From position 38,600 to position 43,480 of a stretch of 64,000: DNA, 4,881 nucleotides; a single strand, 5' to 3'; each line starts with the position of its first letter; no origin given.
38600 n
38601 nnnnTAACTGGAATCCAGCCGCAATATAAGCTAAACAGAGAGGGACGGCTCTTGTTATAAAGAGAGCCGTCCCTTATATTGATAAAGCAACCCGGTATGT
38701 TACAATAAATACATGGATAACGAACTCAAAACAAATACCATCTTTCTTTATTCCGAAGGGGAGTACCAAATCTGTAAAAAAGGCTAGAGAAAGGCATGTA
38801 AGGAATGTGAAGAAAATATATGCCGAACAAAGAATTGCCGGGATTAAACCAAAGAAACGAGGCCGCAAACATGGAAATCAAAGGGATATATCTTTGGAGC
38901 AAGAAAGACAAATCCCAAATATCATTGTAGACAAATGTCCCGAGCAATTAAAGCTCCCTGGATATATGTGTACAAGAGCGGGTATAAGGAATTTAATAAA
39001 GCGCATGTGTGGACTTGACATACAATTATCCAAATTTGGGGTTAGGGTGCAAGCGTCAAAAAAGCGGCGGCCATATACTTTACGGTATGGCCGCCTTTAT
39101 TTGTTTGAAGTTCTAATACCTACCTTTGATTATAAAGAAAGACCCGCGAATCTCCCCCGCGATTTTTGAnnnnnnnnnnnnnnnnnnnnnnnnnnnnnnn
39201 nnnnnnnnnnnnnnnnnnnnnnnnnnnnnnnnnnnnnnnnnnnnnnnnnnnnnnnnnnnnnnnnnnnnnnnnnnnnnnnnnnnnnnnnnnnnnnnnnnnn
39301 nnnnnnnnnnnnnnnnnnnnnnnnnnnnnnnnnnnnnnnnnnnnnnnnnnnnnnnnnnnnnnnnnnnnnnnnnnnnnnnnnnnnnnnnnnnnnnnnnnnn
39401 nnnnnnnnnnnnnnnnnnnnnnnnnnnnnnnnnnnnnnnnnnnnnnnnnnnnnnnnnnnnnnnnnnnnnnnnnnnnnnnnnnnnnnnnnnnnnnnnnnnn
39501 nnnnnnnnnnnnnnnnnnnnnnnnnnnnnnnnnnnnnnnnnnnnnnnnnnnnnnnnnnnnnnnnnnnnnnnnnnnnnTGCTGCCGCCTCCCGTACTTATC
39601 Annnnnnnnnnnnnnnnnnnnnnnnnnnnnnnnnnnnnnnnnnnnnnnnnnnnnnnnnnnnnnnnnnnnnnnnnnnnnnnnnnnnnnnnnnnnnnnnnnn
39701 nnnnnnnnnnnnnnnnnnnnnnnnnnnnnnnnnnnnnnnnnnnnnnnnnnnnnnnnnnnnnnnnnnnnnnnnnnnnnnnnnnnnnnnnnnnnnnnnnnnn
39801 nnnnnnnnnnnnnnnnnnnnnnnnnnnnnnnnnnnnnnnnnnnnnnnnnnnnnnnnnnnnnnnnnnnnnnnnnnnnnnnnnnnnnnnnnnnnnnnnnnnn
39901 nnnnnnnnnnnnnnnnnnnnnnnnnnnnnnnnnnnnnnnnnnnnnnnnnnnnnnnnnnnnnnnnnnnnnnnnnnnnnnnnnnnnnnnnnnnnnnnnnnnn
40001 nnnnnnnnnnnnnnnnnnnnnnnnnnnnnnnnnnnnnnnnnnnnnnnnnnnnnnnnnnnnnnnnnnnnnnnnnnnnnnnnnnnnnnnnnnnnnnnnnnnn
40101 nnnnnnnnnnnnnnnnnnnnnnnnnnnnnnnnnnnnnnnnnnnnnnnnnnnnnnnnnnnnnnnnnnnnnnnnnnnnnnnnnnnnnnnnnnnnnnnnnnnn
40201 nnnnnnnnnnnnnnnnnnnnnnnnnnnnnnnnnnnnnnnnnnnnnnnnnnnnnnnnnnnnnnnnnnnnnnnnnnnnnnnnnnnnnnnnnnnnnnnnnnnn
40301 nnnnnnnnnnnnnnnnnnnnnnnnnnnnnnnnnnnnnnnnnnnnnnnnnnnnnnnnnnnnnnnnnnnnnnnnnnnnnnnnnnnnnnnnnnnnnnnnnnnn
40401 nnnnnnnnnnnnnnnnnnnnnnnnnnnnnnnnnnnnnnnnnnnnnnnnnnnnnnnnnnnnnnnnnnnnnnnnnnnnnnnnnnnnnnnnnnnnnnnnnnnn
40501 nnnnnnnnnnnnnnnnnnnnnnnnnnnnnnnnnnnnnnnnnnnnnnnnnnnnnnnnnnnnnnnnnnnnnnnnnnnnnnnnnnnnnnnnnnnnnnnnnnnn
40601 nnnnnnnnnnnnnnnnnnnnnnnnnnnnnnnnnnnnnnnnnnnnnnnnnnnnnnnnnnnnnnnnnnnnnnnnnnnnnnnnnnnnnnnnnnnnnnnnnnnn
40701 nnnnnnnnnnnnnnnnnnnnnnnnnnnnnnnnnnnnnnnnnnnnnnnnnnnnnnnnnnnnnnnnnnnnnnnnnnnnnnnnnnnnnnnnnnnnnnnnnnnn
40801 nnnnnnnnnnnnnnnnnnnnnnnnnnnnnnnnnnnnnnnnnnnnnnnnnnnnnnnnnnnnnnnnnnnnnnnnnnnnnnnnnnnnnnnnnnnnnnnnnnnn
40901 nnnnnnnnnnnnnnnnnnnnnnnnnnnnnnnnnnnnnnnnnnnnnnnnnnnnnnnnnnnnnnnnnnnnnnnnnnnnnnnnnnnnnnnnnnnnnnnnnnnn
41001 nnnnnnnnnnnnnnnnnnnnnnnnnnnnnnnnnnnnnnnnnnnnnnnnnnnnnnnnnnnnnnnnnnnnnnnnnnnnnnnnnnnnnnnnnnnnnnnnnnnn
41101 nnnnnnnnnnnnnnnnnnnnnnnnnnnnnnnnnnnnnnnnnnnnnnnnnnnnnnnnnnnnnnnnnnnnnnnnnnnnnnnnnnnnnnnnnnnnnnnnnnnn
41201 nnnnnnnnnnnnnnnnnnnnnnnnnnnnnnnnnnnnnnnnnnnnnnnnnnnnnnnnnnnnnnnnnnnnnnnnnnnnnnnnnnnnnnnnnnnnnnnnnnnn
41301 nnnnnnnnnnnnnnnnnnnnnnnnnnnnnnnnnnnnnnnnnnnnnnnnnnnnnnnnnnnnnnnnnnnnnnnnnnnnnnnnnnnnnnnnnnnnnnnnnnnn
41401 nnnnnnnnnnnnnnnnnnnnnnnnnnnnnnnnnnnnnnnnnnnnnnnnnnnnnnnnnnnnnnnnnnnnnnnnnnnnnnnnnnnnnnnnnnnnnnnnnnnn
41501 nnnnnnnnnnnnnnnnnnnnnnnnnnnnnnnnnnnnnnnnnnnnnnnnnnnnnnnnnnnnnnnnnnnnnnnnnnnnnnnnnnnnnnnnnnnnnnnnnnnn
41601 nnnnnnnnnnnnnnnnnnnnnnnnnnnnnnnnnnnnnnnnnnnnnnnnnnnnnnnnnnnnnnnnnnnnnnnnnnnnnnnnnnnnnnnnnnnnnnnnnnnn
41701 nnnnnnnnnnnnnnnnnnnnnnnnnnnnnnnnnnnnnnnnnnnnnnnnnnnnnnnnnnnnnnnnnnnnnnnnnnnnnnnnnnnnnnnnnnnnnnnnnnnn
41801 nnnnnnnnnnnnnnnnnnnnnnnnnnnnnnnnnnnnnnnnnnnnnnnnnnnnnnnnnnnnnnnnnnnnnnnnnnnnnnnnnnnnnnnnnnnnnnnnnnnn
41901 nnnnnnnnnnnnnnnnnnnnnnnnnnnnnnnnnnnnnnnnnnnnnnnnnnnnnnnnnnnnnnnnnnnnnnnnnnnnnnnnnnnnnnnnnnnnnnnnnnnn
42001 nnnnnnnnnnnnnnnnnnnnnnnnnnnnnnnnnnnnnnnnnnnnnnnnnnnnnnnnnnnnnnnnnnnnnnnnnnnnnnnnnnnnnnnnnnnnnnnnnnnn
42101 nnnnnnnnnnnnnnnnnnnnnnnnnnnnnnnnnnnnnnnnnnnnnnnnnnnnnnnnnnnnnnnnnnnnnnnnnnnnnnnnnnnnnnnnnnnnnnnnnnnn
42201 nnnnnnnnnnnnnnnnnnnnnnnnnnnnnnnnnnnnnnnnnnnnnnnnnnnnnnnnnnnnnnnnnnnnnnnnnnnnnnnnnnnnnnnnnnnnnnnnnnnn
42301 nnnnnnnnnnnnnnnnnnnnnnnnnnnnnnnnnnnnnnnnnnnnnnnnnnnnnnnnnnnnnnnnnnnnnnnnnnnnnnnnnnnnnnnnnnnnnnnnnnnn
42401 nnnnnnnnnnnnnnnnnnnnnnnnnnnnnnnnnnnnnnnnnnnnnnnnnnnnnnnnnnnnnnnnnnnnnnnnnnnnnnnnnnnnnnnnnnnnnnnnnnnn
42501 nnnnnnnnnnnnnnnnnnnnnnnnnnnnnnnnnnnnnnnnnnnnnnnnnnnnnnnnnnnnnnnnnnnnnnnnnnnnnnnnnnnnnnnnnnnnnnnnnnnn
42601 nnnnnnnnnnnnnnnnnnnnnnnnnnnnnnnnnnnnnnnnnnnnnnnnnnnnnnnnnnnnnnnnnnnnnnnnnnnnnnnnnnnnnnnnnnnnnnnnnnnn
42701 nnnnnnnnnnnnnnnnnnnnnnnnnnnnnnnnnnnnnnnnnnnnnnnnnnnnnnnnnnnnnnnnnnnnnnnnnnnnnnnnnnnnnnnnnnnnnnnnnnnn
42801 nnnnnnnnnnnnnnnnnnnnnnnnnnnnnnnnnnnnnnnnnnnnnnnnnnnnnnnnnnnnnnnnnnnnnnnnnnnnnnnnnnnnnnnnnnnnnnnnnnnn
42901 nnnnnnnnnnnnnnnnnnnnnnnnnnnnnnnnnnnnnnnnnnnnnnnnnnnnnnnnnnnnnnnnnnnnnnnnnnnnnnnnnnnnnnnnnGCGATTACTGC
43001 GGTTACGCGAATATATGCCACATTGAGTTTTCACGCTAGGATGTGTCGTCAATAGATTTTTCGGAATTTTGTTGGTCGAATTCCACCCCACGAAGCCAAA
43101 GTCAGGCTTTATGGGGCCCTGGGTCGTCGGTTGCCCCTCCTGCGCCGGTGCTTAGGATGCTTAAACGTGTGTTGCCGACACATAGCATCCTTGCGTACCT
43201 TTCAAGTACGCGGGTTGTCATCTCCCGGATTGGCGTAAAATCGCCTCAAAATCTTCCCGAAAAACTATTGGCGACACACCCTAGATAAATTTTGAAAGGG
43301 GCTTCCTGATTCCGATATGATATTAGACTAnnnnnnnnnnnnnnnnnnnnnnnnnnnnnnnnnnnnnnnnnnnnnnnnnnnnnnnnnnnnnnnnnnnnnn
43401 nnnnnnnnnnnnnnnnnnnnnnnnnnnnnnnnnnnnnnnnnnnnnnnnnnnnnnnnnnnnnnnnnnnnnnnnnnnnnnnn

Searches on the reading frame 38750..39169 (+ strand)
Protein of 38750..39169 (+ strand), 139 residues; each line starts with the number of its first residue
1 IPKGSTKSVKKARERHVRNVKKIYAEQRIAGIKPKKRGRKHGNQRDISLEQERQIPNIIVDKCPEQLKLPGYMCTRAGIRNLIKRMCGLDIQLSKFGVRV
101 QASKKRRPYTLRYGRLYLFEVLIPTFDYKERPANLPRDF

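Call 28: search_protein_families(library=pfam, proteins=[window:38807-39169:+], max_evalue=0.01)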
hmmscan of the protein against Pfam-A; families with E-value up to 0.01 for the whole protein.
window:38807-39169:+ (120 aa): 0 families

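Call 48: search_protein_families(library=pfam, proteins=[window:38750-39169:+], max_evalue=10)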
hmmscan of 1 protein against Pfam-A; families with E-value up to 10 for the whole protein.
window:38750-39169:+ (139 aa): 3 families
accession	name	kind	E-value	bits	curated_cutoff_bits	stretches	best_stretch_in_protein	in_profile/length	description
PF13565.12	HTH_32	-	0.026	15.5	33.7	1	17-59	2-41/73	Homeodomain-like domain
PF13518.12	HTH_28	-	0.032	14.8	25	1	15-40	27-52/52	Helix-turn-helix domain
PF13551.12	HTH_29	-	0.079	13.5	28.1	1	14-43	26-55/64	Winged helix-turn helix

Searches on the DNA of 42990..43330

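Call 67: search_rna_families(source=window, start=42990, end=43330, threshold=evalue, max_evalue=5)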
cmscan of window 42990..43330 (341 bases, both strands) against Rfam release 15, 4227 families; matches with E-value up to 5: 2.
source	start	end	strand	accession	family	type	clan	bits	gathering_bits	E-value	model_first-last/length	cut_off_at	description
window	43013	43067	-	RF03093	queA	Gene; sRNA;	-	18.7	52.6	0.29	1-59/59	no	queA RNA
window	43085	43117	-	RF03568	mir-3204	Gene; miRNA;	-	16.5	90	1.4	1-75/75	no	mir-3204 microRNA precursor family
